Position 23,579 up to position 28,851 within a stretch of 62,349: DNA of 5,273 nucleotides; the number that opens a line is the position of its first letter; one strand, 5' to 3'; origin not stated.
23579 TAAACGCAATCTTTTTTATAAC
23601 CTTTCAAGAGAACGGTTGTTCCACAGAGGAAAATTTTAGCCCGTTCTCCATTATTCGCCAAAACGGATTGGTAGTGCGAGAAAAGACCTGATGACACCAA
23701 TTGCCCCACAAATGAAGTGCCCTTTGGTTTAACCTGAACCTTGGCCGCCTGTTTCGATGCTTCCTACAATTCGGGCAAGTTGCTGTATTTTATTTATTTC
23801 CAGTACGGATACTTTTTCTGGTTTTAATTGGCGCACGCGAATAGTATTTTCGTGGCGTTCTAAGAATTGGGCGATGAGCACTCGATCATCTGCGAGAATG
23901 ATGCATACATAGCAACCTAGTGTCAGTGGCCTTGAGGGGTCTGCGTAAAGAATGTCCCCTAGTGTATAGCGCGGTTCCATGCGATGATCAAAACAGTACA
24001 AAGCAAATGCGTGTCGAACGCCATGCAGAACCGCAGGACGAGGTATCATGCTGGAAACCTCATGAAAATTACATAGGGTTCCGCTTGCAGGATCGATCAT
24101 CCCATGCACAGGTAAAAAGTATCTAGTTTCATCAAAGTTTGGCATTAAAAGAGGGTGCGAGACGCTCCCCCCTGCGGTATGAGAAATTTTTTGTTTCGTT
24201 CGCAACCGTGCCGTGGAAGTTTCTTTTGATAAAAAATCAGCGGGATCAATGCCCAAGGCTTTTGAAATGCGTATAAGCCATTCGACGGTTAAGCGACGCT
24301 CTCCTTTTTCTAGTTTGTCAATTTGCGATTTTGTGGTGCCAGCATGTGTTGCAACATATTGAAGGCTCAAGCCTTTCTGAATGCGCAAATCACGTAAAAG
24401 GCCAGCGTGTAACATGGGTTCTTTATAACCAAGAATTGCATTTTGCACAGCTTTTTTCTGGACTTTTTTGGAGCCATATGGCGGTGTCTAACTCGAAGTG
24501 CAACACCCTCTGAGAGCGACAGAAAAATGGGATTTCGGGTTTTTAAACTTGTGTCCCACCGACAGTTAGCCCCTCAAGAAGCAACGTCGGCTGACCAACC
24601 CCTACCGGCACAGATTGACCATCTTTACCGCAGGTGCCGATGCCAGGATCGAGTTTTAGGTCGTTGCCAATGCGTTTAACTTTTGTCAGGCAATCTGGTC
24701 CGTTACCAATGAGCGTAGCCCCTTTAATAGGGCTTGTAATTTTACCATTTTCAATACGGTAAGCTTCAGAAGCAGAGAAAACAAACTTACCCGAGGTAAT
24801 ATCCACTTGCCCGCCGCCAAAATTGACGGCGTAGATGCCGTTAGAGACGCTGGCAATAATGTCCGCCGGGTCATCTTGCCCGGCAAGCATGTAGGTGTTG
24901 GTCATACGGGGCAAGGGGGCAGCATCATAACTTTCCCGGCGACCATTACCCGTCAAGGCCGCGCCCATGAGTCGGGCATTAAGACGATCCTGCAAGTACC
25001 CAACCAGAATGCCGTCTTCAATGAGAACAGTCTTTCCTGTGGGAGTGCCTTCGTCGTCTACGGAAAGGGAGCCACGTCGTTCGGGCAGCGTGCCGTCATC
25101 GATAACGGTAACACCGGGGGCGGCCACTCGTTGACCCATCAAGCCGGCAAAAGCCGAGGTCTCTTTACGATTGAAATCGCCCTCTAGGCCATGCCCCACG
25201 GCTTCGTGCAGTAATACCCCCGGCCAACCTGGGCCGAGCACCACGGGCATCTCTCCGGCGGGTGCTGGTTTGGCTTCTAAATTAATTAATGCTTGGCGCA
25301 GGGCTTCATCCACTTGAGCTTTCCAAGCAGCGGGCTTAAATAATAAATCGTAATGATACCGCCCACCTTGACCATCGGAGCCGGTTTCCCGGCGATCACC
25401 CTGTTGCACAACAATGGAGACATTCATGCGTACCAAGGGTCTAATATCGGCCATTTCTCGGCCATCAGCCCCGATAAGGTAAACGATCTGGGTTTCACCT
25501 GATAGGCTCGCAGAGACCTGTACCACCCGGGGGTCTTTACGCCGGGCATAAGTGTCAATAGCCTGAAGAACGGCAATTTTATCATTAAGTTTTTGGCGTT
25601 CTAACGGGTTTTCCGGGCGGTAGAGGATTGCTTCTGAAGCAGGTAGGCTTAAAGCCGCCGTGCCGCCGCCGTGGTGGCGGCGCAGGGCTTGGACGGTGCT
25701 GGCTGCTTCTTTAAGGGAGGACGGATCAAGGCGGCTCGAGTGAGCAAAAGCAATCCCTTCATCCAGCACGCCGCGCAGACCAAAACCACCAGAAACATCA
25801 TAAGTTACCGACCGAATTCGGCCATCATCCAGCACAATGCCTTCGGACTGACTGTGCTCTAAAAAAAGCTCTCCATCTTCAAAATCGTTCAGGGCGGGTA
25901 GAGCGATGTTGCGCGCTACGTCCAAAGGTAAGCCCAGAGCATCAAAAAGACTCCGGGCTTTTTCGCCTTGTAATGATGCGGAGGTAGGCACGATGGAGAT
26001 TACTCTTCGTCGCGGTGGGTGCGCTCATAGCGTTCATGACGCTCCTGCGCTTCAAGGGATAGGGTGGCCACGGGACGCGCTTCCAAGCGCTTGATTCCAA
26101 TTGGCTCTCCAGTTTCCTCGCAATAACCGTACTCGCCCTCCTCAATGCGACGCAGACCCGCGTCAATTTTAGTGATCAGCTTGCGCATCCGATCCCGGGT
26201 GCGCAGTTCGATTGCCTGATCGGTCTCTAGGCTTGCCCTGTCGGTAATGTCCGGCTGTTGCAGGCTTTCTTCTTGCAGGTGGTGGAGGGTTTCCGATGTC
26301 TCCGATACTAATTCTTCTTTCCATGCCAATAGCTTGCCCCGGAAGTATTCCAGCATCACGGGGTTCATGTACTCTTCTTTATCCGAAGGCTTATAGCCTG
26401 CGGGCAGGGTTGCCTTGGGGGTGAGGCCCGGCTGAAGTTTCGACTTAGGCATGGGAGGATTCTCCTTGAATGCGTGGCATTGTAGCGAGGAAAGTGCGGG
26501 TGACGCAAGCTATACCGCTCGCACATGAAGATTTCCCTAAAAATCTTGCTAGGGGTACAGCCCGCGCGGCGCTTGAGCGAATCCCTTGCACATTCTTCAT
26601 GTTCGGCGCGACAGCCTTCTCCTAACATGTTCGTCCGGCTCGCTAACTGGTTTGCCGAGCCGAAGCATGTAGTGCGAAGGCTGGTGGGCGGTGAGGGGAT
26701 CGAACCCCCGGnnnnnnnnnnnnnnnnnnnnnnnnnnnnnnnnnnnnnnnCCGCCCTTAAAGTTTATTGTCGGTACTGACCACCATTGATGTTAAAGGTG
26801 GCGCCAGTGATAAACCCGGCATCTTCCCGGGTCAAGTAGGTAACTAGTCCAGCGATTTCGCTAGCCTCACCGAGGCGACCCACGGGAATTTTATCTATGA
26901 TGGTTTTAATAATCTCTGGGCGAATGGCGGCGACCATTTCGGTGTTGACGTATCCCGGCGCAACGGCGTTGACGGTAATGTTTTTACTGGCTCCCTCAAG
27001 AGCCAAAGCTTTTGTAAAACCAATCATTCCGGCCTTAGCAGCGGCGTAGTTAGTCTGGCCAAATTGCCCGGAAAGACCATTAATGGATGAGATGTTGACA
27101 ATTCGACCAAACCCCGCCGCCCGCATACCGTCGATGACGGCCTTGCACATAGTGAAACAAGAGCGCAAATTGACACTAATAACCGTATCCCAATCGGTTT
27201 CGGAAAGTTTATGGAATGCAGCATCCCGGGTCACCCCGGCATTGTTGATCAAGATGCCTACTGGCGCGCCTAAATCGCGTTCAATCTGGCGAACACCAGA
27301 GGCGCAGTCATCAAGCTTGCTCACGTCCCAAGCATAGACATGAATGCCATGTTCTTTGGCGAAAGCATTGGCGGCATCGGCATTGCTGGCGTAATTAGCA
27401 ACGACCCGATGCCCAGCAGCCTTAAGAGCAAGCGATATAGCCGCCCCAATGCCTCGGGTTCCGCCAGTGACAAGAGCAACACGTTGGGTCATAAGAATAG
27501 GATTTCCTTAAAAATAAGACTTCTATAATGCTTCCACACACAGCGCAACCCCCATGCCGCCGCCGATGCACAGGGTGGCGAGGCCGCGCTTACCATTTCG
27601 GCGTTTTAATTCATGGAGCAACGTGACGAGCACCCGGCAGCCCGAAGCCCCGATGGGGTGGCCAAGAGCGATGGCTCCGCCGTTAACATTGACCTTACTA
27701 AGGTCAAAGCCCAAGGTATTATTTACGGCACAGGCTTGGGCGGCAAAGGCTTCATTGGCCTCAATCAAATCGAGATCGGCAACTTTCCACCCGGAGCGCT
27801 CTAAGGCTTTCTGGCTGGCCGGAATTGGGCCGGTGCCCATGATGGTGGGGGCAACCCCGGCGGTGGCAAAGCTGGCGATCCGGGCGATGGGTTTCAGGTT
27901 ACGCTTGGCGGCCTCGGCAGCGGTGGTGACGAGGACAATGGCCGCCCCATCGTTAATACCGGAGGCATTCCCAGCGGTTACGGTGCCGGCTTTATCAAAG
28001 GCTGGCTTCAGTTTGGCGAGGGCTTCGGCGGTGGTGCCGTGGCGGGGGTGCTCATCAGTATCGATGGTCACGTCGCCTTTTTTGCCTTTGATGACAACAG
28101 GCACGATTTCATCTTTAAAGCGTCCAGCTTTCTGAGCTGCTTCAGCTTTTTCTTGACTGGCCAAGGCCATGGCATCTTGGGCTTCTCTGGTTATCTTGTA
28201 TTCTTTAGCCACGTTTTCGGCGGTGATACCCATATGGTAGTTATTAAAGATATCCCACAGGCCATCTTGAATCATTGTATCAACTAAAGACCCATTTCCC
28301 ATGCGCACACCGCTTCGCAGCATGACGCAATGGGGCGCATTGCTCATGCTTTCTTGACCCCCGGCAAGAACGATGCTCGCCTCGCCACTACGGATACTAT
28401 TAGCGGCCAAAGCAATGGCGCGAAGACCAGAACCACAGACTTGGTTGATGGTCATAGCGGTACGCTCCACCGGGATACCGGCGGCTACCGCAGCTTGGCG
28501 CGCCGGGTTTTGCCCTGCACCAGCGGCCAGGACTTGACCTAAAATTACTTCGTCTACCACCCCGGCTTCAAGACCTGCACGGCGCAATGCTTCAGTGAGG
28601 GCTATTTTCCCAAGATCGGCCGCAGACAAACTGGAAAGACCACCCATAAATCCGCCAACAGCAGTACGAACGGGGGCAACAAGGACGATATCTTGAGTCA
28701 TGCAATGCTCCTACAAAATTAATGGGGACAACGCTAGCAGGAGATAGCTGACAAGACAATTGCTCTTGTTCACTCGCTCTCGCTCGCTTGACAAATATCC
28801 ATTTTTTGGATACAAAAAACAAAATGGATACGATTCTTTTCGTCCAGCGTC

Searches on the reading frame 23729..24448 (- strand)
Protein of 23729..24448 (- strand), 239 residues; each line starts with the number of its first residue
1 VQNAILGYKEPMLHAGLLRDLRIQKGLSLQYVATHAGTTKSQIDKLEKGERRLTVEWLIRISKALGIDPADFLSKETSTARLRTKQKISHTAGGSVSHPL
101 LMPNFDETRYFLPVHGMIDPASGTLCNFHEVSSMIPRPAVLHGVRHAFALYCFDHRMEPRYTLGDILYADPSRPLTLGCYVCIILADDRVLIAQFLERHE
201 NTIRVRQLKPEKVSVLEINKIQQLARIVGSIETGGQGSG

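Call 14: search_protein_families(library=pfam, proteins=[window:23729-24448:-], max_evalue=0.0001)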
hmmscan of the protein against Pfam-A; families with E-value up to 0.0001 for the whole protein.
window:23729-24448:- (239 aa): 4 families
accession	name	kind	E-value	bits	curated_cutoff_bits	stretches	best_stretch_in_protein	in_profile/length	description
PF01381.28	HTH_3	-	2.3e-12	47.2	23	1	18-72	1-55/55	Helix-turn-helix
PF13560.12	HTH_31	-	1.1e-10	42.1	27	1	16-71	4-60/64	Helix-turn-helix domain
PF12844.13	HTH_19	-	7.8e-08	32.6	30.2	1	18-75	4-61/64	Helix-turn-helix domain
PF13443.12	HTH_26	-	1.3e-07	32.2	22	1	18-74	2-59/63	Cro/C1-type HTH DNA-binding domain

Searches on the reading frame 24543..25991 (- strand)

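Call 14: search_protein_families(library=pfam, proteins=[window:24543-25991:-], max_evalue=0.0001)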
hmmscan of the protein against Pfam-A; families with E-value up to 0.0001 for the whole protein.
window:24543-25991:- (482 aa): 3 families
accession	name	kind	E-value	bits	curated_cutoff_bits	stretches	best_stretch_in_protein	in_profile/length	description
PF19289.4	PmbA_TldD_3rd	-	1.8e-68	230.5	22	1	246-479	2-220/220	PmbA/TldA metallopeptidase C-terminal domain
PF19290.4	PmbA_TldD_2nd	-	8.8e-17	62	20.9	1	129-238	2-109/109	PmbA/TldA metallopeptidase central domain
PF01523.21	PmbA_TldD_1st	-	3.9e-11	43.4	20.9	1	41-99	2-60/65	PmbA/TldA metallopeptidase domain 1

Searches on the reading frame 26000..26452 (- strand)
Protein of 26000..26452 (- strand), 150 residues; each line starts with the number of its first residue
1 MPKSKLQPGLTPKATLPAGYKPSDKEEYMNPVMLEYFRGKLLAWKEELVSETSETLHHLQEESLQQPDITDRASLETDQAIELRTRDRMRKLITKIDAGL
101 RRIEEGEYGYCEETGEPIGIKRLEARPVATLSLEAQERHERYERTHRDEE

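Call 14: search_protein_families(library=pfam, proteins=[window:26000-26452:-], max_evalue=0.0001)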
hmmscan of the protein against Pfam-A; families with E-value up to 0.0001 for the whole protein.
window:26000-26452:- (150 aa): 2 families
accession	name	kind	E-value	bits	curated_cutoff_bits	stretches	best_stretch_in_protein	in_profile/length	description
PF21157.2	DksA_N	-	1.4e-29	102.5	27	1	34-103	2-71/71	DnaK suppressor protein DksA, N-terminal domain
PF01258.23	zf-dskA_traR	-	7.9e-12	45.4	24.9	1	106-141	1-36/36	Prokaryotic dksA/traR C4-type zinc finger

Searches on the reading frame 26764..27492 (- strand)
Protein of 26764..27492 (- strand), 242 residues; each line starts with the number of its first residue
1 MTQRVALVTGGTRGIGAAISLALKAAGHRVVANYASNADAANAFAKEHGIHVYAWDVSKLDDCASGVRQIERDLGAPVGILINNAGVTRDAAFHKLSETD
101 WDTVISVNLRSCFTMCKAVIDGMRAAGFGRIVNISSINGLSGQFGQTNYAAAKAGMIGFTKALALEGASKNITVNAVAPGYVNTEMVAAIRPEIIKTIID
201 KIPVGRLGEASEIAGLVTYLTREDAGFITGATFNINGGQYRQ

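Call 14: search_protein_families(library=pfam, proteins=[window:26764-27492:-], max_evalue=0.0001)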
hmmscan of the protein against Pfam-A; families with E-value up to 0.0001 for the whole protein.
window:26764-27492:- (242 aa): 4 families
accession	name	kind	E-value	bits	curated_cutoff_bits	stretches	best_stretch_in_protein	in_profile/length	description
PF00106.31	adh_short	-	6.4e-56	189.4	26.6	1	4-192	1-192/195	short chain dehydrogenase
PF13561.12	adh_short_C2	-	5.3e-55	187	27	1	13-238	6-234/236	Enoyl-(Acyl carrier protein) reductase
PF08659.16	KR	-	2.3e-17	63.9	22.6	1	6-167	3-167/180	KR domain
PF13460.12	NAD_binding_10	-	1.6e-06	28.6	27.2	1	10-168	1-133/184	NAD(P)H-binding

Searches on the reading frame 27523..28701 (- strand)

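Call 14: search_protein_families(library=pfam, proteins=[window:27523-28701:-], max_evalue=0.0001)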
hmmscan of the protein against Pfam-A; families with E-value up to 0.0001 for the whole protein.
window:27523-28701:- (392 aa): 3 families
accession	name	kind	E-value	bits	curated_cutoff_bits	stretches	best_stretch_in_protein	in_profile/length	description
PF00108.29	Thiolase_N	-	2.6e-104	348.7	26.4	1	5-260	1-258/260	Thiolase, N-terminal domain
PF02803.24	Thiolase_C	-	5.3e-52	175.1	27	1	269-390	1-122/123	Thiolase, C-terminal domain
PF00109.32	ketoacyl-synt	-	6e-06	26.5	20.8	1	82-128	167-213/252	Beta-ketoacyl synthase, N-terminal domain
